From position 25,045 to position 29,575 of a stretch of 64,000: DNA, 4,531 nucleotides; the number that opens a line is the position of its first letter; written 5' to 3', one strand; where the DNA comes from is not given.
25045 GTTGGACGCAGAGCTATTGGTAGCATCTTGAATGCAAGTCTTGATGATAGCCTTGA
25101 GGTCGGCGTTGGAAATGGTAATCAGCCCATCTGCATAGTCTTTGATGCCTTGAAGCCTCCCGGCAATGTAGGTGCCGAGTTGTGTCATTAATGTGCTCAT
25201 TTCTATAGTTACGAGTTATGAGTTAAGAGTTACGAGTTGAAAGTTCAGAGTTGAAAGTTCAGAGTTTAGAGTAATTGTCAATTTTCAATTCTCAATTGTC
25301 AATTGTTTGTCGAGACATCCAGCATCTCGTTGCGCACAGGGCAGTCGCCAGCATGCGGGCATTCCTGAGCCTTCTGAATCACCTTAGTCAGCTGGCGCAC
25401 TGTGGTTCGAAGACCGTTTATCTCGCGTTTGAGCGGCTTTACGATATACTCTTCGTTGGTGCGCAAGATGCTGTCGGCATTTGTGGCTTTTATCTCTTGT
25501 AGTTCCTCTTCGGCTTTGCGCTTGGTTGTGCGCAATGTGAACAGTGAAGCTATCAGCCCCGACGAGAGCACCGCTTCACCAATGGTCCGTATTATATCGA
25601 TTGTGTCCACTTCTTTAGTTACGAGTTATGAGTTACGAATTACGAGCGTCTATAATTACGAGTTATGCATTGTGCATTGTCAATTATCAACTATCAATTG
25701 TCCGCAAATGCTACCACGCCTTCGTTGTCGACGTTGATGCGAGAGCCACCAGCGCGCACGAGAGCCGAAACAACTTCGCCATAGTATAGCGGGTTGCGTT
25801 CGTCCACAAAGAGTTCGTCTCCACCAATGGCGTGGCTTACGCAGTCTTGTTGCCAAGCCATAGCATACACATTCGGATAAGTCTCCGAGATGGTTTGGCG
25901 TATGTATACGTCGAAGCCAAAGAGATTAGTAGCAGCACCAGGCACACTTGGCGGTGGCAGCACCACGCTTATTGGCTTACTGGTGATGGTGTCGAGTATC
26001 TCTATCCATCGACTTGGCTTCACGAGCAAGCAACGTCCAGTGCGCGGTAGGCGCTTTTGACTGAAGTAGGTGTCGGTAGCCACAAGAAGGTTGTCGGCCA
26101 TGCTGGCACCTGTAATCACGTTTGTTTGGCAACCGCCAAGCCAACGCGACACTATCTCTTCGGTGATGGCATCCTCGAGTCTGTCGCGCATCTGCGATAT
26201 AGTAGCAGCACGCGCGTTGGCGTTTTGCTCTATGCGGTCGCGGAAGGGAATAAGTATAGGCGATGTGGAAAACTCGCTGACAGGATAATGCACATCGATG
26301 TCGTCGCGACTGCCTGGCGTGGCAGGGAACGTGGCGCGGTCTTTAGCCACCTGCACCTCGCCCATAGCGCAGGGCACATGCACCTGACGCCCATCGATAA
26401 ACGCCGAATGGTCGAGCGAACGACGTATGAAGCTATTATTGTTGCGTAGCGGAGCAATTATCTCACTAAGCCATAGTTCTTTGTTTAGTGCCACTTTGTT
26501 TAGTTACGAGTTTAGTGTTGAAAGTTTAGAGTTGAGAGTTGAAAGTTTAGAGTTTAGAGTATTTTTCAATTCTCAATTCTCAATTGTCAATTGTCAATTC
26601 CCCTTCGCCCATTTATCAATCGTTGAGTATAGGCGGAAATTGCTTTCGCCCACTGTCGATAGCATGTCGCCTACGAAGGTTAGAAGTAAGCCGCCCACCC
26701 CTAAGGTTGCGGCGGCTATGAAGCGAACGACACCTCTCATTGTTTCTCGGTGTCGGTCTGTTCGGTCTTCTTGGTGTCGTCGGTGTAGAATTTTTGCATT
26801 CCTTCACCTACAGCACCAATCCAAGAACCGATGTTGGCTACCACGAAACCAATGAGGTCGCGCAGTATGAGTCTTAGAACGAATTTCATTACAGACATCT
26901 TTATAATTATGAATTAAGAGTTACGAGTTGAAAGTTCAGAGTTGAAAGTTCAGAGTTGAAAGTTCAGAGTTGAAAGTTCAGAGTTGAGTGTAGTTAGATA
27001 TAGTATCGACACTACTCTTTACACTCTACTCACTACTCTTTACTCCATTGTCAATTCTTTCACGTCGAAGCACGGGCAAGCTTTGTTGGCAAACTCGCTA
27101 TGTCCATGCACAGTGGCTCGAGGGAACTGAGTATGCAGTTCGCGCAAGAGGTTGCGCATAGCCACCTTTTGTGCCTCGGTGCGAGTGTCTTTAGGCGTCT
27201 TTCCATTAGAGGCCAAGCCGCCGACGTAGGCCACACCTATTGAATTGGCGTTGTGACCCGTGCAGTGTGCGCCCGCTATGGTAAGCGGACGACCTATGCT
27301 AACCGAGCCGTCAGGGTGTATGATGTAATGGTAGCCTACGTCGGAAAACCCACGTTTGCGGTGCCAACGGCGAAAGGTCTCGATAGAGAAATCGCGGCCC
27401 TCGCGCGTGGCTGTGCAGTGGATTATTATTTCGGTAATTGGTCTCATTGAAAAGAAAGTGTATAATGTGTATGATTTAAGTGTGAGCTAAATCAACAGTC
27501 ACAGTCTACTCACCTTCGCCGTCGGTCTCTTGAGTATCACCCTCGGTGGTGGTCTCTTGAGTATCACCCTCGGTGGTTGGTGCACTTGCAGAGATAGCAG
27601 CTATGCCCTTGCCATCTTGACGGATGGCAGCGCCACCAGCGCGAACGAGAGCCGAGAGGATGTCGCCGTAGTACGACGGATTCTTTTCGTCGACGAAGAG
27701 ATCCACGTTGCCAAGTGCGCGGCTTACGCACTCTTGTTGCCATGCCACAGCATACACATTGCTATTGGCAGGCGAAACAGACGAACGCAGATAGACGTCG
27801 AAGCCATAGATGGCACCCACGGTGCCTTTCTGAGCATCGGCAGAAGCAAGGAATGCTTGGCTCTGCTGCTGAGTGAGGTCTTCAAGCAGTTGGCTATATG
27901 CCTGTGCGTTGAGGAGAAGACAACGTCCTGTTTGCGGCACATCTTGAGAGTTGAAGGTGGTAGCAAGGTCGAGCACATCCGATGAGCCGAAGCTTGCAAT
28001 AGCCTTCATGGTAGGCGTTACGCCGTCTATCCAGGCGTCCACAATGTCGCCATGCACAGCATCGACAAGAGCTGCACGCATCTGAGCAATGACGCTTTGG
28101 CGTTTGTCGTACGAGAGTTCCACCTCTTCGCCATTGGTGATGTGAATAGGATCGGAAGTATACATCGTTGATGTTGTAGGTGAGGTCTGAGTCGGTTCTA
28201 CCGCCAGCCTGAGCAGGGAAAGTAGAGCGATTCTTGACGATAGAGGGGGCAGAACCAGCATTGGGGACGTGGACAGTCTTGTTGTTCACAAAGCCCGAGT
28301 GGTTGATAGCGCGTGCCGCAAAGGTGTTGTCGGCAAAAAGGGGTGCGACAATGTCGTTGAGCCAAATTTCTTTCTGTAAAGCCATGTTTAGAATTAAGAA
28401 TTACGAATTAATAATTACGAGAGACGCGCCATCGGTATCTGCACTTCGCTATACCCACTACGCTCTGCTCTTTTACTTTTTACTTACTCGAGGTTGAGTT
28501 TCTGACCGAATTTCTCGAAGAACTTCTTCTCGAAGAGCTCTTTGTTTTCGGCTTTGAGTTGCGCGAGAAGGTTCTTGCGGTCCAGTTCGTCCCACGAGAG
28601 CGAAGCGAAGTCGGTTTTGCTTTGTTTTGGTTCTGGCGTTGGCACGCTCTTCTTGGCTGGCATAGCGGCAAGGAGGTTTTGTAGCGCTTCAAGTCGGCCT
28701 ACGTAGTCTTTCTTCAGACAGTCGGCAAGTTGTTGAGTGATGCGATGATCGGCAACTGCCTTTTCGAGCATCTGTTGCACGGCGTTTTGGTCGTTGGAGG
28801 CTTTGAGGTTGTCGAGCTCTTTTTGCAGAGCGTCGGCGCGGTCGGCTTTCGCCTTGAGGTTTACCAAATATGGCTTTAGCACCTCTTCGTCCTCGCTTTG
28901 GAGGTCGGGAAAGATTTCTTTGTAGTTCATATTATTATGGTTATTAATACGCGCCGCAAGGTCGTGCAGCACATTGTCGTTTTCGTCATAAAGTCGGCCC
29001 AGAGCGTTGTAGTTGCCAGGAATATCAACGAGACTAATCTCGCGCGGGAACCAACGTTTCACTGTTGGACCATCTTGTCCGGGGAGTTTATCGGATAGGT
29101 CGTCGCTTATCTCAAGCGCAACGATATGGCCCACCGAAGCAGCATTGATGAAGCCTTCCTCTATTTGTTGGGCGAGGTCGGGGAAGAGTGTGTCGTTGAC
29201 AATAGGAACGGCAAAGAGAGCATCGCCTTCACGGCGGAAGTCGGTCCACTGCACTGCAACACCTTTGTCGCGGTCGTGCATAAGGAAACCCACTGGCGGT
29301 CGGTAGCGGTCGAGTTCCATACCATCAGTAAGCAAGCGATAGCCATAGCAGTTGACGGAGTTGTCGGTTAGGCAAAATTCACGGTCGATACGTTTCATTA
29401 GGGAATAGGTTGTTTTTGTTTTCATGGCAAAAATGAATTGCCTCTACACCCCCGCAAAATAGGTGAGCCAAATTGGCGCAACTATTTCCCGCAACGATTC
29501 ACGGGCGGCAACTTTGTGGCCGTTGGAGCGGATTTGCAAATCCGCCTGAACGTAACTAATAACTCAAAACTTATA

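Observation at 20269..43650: Intergenic spacers of the phage-like element are built from heptamer-phased repeats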

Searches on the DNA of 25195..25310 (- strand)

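Call 41: search_dna_similar(query=window:25195-25310:-, collection=phages, mode=distant, max_evalue=0.01, max_rows=30)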
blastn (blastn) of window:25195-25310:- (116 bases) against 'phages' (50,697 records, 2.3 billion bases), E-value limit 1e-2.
Records with a match: 5; places in all: 5; records where one place covers at least 80% of the query: 0.
Best place of each record, by identity: 90-95% 4; 80-90% 1.
By first word of the organism name: Bacteriophage 5.
By host as written in the record: - 5.
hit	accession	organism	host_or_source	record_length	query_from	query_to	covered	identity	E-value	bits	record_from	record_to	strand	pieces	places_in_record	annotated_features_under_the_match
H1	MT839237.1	Bacteriophage sp.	human fecal samples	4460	3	39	32%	91.9%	1e-5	55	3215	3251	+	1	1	record has no annotation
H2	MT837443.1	Bacteriophage sp.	human fecal samples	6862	2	38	32%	89.2%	2e-4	50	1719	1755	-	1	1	record has no annotation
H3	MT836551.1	Bacteriophage sp.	human fecal samples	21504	7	38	28%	90.6%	8e-3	46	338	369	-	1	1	record has no annotation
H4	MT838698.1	Bacteriophage sp.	human fecal samples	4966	8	38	27%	93.5%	6e-4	48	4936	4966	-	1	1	record has no annotation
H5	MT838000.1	Bacteriophage sp.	human fecal samples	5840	3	31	25%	93.1%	8e-3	45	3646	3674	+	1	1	record has no annotation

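Call 83: search_dna_similar(query=window:25195-25310:-, collection=plasmids, mode=distant, max_evalue=0.05, max_rows=20)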
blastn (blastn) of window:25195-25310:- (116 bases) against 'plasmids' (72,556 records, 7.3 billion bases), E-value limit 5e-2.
Records with a match: 26; places in all: 46; records where one place covers at least 80% of the query: 1.
Best place of each record, by identity: 90-95% 9; 80-90% 10; 60-80% 7.
By first word of the organism name: Parabacteroides 12; Serratia 4; Bacteroides 3; Phaeobacter 2; Kovacikia 1; Phocaeicola 1; Nostoc 1; Sphaerospermopsis 1; Annamia 1.
By predicted mobility (MOB-suite, as given by PLSDB): non-mobilizable 19; conjugative 5; mobilizable 2.
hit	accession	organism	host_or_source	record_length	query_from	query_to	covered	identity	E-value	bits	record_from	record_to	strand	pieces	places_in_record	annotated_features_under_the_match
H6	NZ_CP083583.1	Kovacikia minuta CCNUW1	cell culture,fresh water lake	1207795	7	104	84%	72.3%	1e-5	55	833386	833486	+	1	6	record has no annotation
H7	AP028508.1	Serratia marcescens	-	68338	36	112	66%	76.9%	4e-6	57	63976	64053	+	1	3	none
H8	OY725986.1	Phocaeicola massiliensis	-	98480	3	76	64%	76.6%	4e-6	57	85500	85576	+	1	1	record has no annotation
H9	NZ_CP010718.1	Phaeobacter piscinae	cell culture,fish larvae aquaculture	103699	39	106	59%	77.9%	1e-5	56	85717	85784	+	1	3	none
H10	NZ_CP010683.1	Phaeobacter piscinae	cell culture,rotifer aquaculture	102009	42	106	56%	80.0%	1e-6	60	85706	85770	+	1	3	none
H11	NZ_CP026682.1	Nostoc sp. 'Peltigera membranacea cyanobiont' N6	Lichen thallus,Peltigera membranacea ...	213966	39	104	57%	77.3%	2e-4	53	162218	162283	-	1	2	none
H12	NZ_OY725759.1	Parabacteroides distasonis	-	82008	7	74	59%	74.6%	7e-3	46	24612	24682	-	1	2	none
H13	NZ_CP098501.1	Serratia symbiotica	Periphyllus lyropictus,Tissue sample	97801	45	105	53%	77.0%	2e-3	48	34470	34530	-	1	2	none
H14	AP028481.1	Serratia marcescens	Homo sapiens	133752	59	111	46%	81.5%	6e-4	50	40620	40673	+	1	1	none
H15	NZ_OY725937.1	Bacteroides finegoldii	-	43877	39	83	39%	82.2%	7e-3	46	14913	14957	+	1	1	cydB: cytochrome d ubiquinol oxidase subunit II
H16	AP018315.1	Sphaerospermopsis kisseleviana NIES-73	-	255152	4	40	32%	89.2%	6e-4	50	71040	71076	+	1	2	hypothetical protein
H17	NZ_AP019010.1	Serratia marcescens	-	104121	73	107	30%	91.4%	6e-4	51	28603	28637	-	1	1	none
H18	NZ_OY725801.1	Parabacteroides distasonis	-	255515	7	42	31%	88.9%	2e-3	48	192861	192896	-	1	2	none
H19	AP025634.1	Annamia dubia NIES-4383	-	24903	4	39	31%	88.9%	2e-3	48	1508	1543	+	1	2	hypothetical protein (x2)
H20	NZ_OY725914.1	Bacteroides finegoldii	-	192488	3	39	32%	86.5%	2e-2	46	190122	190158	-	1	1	none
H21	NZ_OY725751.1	Parabacteroides distasonis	-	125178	7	43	32%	86.5%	2e-2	46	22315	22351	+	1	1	rsmG: 16S rRNA (guanine(527)-N(7))-methyltransferase RsmG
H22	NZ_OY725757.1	Parabacteroides distasonis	-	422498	7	39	28%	93.9%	2e-4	52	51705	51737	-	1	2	none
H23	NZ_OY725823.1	Parabacteroides distasonis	-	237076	7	39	28%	93.9%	2e-4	52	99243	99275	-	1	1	none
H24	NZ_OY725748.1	Parabacteroides distasonis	-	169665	7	39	28%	90.9%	7e-3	47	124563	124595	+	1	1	GDP-L-fucose synthase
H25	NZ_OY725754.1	Parabacteroides distasonis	-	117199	7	39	28%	90.9%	7e-3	47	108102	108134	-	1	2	MATE family efflux transporter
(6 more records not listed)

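Call 84: get_annotated_region(hit=H21, flank=1500)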
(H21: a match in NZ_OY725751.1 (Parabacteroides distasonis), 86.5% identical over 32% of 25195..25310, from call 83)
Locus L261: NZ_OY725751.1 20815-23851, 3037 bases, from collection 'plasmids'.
description: Parabacteroides distasonis strain Parabacteroides distasonis TSDC17.2-1.1 plasmid 6, complete sequence
organism: Parabacteroides distasonis (NCBI taxid 823)
taxonomy: Bacteria; Bacteroidota; Bacteroidia; Bacteroidales; Tannerellaceae; Parabacteroides; Parabacteroides distasonis
host: -; source: -; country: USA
typing (MOB-suite, as given by PLSDB): non-mobilizable
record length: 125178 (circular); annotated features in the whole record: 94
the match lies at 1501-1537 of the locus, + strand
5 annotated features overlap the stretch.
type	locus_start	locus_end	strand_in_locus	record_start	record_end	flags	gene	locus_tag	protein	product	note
CDS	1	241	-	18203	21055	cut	gcvP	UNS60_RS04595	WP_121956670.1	aminomethyl-transferring glycine dehydrogenase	GO:0019464 - glycine decarboxylation via glycine cleavage system [Evidence IEA]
CDS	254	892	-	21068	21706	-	-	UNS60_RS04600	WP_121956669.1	MBL fold metallo-hydrolase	-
CDS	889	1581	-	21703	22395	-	rsmG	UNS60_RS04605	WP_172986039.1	16S rRNA (guanine(527)-N(7))-methyltransferase RsmG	GO:0046118 - 7-methylguanosine biosynthetic process [Evidence IEA]; GO:0031167 - rRNA methylation [Evidence IEA]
CDS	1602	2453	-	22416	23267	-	-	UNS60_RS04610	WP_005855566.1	DUF3298 and DUF4163 domain-containing protein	-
CDS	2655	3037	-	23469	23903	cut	-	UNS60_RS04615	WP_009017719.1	hypothetical protein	-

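Call 85: get_annotated_region(hit=H24, flank=1500)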
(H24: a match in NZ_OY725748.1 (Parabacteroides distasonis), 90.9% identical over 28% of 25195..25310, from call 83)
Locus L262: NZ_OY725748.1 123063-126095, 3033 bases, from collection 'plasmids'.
description: Parabacteroides distasonis strain Parabacteroides distasonis TSDC17.2-1.1 plasmid 3, complete sequence
organism: Parabacteroides distasonis (NCBI taxid 823)
taxonomy: Bacteria; Bacteroidota; Bacteroidia; Bacteroidales; Tannerellaceae; Parabacteroides; Parabacteroides distasonis
host: -; source: -; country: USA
typing (MOB-suite, as given by PLSDB): non-mobilizable
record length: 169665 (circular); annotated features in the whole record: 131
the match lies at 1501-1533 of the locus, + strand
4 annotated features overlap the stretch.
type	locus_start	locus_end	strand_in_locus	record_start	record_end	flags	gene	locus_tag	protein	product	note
CDS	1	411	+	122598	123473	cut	rfbA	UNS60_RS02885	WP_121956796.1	glucose-1-phosphate thymidylyltransferase RfbA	GO:0019305 - dTDP-rhamnose biosynthetic process [Evidence IEA]; GO:0009243 - O antigen biosynthetic process [Evidence ...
CDS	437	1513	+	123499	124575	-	-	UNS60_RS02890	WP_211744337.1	GDP-L-fucose synthase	-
CDS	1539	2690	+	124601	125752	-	gmd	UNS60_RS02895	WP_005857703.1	GDP-mannose 4,6-dehydratase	GO:0000271 - polysaccharide biosynthetic process [Evidence IEA]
CDS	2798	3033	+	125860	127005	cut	-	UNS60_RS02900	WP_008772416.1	OmpA family protein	-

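Call 86: get_annotated_region(hit=H12, flank=1500)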
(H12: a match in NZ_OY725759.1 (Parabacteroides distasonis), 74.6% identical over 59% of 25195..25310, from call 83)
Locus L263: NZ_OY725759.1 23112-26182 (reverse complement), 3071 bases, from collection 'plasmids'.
description: Parabacteroides distasonis strain Parabacteroides distasonis TSDC17.2-1.1 plasmid 14, complete sequence
organism: Parabacteroides distasonis (NCBI taxid 823)
taxonomy: Bacteria; Bacteroidota; Bacteroidia; Bacteroidales; Tannerellaceae; Parabacteroides; Parabacteroides distasonis
host: -; source: -; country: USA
typing (MOB-suite, as given by PLSDB): non-mobilizable
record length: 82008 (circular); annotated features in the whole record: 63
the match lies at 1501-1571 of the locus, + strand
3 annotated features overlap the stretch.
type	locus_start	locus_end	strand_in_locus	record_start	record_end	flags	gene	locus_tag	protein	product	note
CDS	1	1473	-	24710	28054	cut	-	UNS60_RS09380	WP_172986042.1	glycoside hydrolase family 2 TIM barrel-domain containing protein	GO:0005975 - carbohydrate metabolic process [Evidence IEA]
CDS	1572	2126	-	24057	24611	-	-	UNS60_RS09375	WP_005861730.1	DUF3332 domain-containing protein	-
CDS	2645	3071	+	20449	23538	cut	-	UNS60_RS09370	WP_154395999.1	TonB-dependent receptor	-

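Call 92: get_annotated_region(hit=H22, flank=600)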
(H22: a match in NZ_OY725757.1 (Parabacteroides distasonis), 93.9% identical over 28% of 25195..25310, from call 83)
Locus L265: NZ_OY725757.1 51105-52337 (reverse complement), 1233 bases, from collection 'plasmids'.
description: Parabacteroides distasonis strain Parabacteroides distasonis TSDC17.2-1.1 plasmid 12, complete sequence
organism: Parabacteroides distasonis (NCBI taxid 823)
taxonomy: Bacteria; Bacteroidota; Bacteroidia; Bacteroidales; Tannerellaceae; Parabacteroides; Parabacteroides distasonis
host: -; source: -; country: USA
typing (MOB-suite, as given by PLSDB): non-mobilizable
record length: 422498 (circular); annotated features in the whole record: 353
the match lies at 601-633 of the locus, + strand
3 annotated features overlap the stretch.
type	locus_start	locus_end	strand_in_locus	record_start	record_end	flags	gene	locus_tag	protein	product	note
CDS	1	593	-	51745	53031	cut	metK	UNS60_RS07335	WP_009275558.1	methionine adenosyltransferase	GO:0006556 - S-adenosylmethionine biosynthetic process [Evidence IEA]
CDS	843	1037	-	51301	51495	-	-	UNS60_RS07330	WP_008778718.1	hypothetical protein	-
CDS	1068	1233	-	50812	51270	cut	folK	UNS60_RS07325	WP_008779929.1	2-amino-4-hydroxy-6- hydroxymethyldihydropteridine diphosphokinase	GO:0009396 - folic acid-containing compound biosynthetic process [Evidence IEA]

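Call 93: get_annotated_region(hit=H23, flank=600)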
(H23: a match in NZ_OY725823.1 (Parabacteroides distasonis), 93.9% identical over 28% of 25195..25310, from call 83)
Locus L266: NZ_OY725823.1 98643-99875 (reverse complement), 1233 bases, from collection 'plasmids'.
description: Parabacteroides distasonis strain Parabacteroides distasonis TSDC17.2-1.1 plasmid 78, complete sequence
organism: Parabacteroides distasonis (NCBI taxid 823)
taxonomy: Bacteria; Bacteroidota; Bacteroidia; Bacteroidales; Tannerellaceae; Parabacteroides; Parabacteroides distasonis
host: -; source: -; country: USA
typing (MOB-suite, as given by PLSDB): non-mobilizable
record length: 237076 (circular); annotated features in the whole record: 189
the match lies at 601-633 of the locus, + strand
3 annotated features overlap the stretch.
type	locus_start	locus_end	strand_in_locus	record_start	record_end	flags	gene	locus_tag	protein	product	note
CDS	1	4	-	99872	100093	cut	-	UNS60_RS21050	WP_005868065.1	DUF4248 domain-containing protein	-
CDS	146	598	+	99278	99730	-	-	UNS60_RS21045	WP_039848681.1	DNA-binding protein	-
CDS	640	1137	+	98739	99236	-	-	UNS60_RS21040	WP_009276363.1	glucosaminidase domain-containing protein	-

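Call 94: get_annotated_region(hit=H25, flank=600)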
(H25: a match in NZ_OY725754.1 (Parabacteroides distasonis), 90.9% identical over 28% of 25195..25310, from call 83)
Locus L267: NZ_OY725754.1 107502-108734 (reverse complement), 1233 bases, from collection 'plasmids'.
description: Parabacteroides distasonis strain Parabacteroides distasonis TSDC17.2-1.1 plasmid 9, complete sequence
organism: Parabacteroides distasonis (NCBI taxid 823)
taxonomy: Bacteria; Bacteroidota; Bacteroidia; Bacteroidales; Tannerellaceae; Parabacteroides; Parabacteroides distasonis
host: -; source: -; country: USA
typing (MOB-suite, as given by PLSDB): non-mobilizable
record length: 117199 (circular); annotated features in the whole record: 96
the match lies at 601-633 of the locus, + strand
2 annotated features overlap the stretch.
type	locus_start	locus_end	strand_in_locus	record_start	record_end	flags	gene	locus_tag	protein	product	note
CDS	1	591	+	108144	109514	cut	-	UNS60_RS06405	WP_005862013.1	YihY/virulence factor BrkB family protein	-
CDS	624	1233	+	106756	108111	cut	-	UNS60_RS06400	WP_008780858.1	MATE family efflux transporter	-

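Call 95: get_annotated_region(hit=H18, flank=600)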
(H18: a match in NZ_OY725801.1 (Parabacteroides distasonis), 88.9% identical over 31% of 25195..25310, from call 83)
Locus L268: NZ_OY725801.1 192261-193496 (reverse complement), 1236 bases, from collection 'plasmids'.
description: Parabacteroides distasonis strain Parabacteroides distasonis TSDC17.2-1.1 plasmid 56, complete sequence
organism: Parabacteroides distasonis (NCBI taxid 823)
taxonomy: Bacteria; Bacteroidota; Bacteroidia; Bacteroidales; Tannerellaceae; Parabacteroides; Parabacteroides distasonis
host: -; source: -; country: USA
typing (MOB-suite, as given by PLSDB): non-mobilizable
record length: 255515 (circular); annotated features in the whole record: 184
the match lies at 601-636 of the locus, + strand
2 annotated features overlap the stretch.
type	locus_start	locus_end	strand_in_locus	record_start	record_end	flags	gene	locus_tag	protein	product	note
CDS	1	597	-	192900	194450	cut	-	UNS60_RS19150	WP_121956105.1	THUMP domain-containing protein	-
CDS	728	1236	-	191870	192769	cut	-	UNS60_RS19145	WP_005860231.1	serine acetyltransferase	-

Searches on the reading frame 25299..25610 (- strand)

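Call 9: search_protein_families(library=phrogs, proteins=[window:25299-25610:-], max_evalue=0.001)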
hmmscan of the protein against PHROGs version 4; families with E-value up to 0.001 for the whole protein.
window:25299-25610:- (103 aa): 3 families
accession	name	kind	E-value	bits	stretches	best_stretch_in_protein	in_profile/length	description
phrog_23256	-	unknown function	1.8e-13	51.6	1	28-99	43-114/128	-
phrog_18116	-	unknown function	1.2e-09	39.6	1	8-96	7-107/185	-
phrog_1397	-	unknown function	0.00048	21.4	1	10-80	11-79/116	-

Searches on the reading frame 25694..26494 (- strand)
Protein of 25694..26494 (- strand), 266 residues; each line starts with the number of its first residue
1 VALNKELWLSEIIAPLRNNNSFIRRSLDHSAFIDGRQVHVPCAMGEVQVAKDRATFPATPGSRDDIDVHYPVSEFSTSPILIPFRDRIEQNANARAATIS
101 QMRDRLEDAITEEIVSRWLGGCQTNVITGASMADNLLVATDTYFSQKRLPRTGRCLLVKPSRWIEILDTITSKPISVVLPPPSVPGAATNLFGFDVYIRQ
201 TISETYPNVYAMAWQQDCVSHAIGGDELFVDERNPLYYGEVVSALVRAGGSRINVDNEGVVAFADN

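Call 9: search_protein_families(library=phrogs, proteins=[window:25694-26494:-], max_evalue=0.001)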
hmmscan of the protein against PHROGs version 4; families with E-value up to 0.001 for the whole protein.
window:25694-26494:- (266 aa): 1 family
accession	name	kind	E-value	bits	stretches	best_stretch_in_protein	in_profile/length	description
phrog_267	-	head and packaging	5.3e-06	26.8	1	2-264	39-326/410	major head protein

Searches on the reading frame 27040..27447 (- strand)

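Call 9: search_protein_families(library=phrogs, proteins=[window:27040-27447:-], max_evalue=0.001)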
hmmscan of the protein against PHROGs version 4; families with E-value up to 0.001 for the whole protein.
window:27040-27447:- (135 aa): 8 families
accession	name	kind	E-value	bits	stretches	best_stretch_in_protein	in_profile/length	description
phrog_822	-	lysis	2.1e-56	192.1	1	1-132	21-152/215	amidase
phrog_1493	-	lysis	2.1e-23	84.1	1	2-129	32-155/394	endolysin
phrog_35436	-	lysis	4.9e-11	43.4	1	3-126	18-135/266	amidase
phrog_1794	-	lysis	1e-09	39.3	1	4-125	56-179/336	amidase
phrog_21433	-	lysis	7.3e-06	27.1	1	6-101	9-102/174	endolysin; inhibits RNA polymerase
phrog_833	-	lysis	3.4e-05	24.7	1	4-125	30-148/294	endolysin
phrog_7698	-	lysis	0.00013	22.9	1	3-125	23-138/316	endolysin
phrog_3088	-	lysis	0.00028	21.7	1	5-131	25-146/248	amidase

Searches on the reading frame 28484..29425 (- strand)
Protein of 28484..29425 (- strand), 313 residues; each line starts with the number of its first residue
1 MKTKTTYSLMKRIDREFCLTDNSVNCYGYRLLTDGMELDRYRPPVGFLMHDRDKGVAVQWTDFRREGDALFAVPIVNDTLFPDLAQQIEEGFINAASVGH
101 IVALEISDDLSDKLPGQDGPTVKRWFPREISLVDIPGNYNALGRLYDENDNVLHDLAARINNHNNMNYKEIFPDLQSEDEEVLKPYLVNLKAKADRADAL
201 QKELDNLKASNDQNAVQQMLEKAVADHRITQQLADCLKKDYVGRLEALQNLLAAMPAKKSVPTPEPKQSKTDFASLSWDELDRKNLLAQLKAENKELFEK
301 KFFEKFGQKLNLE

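Call 9: search_protein_families(library=phrogs, proteins=[window:28484-29425:-], max_evalue=0.001)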
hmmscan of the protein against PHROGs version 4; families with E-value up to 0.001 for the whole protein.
window:28484-29425:- (313 aa): 4 families
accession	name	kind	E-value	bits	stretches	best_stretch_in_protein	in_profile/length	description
phrog_11321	-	unknown function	4.6e-46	158.8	1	15-309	3-326/327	-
phrog_4523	-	head and packaging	1.1e-05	25.4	1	83-256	114-272/644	major head and protease protein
phrog_617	-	head and packaging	5.6e-05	23.2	1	34-235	50-256/626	major head protein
phrog_80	-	head and packaging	0.00038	20.8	1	69-273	303-491/607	head maturation protease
